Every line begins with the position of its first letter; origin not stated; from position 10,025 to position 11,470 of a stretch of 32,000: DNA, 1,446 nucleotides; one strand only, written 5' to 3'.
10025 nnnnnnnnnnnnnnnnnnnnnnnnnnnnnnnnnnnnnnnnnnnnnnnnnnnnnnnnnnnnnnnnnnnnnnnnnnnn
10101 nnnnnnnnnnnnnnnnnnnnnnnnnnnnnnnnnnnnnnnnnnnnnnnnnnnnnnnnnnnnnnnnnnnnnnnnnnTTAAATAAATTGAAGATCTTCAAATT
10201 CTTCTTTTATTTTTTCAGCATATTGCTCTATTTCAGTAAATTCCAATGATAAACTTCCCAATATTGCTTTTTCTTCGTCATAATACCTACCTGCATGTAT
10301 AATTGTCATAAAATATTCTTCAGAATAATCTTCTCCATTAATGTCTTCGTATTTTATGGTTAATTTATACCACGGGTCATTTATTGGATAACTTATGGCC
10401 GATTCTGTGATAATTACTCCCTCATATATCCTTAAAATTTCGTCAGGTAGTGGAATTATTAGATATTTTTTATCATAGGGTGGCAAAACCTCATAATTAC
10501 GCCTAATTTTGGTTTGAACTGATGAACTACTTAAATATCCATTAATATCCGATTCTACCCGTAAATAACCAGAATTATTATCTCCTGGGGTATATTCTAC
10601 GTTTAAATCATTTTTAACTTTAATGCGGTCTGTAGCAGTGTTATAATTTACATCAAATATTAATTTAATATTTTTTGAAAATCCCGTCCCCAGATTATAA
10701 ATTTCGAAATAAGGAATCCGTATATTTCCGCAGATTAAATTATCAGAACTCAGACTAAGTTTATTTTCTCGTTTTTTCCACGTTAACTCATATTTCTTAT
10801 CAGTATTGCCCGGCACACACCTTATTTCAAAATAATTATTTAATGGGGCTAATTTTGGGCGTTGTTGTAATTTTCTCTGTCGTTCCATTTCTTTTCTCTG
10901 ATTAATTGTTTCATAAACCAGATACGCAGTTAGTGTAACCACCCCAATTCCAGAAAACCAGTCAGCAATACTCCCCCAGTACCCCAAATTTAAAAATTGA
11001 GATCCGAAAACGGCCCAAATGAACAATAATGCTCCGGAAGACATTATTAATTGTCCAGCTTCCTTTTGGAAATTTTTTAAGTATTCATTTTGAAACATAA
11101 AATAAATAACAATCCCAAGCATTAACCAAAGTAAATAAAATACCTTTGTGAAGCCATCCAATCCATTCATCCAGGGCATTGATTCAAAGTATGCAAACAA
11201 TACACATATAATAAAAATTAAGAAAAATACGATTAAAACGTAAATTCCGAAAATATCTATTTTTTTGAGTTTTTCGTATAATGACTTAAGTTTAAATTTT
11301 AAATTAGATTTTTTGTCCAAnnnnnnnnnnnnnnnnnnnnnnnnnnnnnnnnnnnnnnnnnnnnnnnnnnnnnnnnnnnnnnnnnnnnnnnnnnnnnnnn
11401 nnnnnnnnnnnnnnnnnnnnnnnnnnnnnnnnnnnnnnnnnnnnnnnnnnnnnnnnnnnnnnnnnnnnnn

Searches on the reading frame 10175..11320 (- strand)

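Call 9: search_protein_families(library=pfam, proteins=[window:10175-11320:-], max_evalue=0.01)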
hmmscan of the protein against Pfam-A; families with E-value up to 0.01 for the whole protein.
window:10175-11320:- (381 aa): 0 families

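Call 71: search_protein_families(library=padloc, proteins=[window:10175-11320:-], max_evalue=0.001)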
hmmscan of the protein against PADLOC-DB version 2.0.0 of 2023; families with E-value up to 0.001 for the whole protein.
window:10175-11320:- (381 aa): 0 families

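Call 90: search_protein_families(library=phrogs, proteins=[window:10175-11320:-], max_evalue=0.01)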
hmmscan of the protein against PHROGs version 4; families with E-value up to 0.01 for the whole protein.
window:10175-11320:- (381 aa): 1 family
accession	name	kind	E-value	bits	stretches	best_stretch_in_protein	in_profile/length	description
phrog_8999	-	unknown function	0.0044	17.6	1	94-151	15-82/270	-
